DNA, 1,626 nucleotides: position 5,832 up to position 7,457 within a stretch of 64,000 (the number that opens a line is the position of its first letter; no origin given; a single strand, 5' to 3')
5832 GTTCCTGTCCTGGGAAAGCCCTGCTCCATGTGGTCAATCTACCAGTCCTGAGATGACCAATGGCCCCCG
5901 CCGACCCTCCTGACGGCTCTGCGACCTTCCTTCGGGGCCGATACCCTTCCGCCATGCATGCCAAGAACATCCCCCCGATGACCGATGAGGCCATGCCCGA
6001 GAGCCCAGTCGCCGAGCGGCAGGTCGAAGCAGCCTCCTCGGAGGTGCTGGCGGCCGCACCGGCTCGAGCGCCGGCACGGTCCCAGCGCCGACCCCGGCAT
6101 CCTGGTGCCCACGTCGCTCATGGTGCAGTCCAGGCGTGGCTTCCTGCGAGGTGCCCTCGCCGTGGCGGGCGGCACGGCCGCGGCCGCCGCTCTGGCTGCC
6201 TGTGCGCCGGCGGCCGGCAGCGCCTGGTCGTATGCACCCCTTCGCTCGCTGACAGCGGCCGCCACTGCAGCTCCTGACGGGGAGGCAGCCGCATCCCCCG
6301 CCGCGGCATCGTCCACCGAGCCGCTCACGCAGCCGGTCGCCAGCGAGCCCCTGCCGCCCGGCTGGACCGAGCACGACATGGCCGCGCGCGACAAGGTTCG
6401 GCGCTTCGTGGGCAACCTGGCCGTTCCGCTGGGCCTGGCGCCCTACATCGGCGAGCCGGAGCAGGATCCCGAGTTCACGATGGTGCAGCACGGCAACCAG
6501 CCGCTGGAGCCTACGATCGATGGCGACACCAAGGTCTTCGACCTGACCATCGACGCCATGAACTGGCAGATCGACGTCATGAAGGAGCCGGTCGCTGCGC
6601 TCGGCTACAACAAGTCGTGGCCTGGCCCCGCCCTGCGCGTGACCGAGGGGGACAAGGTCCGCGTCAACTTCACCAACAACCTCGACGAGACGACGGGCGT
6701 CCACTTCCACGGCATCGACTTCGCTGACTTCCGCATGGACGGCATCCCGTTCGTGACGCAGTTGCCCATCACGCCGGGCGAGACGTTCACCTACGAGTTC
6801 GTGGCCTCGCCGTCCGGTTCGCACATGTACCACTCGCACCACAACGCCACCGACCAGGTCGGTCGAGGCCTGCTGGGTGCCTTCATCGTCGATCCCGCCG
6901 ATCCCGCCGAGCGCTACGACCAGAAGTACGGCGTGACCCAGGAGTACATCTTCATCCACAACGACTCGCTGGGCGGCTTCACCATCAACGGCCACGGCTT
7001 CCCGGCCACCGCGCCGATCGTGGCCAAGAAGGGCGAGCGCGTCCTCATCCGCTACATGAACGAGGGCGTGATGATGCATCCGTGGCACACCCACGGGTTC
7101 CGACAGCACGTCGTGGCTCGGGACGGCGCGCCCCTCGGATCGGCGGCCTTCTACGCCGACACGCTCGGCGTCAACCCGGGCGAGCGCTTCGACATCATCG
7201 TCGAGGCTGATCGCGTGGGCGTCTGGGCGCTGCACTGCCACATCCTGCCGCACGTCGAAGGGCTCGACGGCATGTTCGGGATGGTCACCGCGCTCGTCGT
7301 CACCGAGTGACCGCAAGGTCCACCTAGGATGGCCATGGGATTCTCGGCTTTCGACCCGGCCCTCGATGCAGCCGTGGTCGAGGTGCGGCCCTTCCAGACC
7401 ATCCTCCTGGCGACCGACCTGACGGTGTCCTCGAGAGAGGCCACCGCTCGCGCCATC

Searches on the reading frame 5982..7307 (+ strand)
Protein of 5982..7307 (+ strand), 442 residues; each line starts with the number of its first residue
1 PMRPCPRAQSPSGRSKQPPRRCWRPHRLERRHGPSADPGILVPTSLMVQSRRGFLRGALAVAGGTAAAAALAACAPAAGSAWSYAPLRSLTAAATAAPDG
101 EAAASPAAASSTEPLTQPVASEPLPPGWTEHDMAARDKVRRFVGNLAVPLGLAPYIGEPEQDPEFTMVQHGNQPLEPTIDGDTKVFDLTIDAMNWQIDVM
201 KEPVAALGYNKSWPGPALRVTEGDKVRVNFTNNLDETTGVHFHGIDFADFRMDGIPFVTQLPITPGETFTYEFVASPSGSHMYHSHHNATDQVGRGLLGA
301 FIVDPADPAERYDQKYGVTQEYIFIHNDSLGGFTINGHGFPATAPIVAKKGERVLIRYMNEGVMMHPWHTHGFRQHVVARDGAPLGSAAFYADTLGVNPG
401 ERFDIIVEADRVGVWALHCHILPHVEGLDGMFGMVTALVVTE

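Call 70: search_protein_families(library=pfam, proteins=[window:5982-7307:+], max_evalue=0.00001)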
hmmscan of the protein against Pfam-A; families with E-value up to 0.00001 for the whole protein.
window:5982-7307:+ (442 aa): 3 families
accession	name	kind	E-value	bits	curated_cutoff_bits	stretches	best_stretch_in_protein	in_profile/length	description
PF07732.21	Cu-oxidase_3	-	3.8e-36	124.2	21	1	203-306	14-117/119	Multicopper oxidase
PF07731.20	Cu-oxidase_2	-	1.7e-26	93.1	20.4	2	334-426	23-124/137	Multicopper oxidase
PF00394.28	Cu-oxidase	-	8.6e-07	29.6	21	1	332-420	38-134/157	Multicopper oxidase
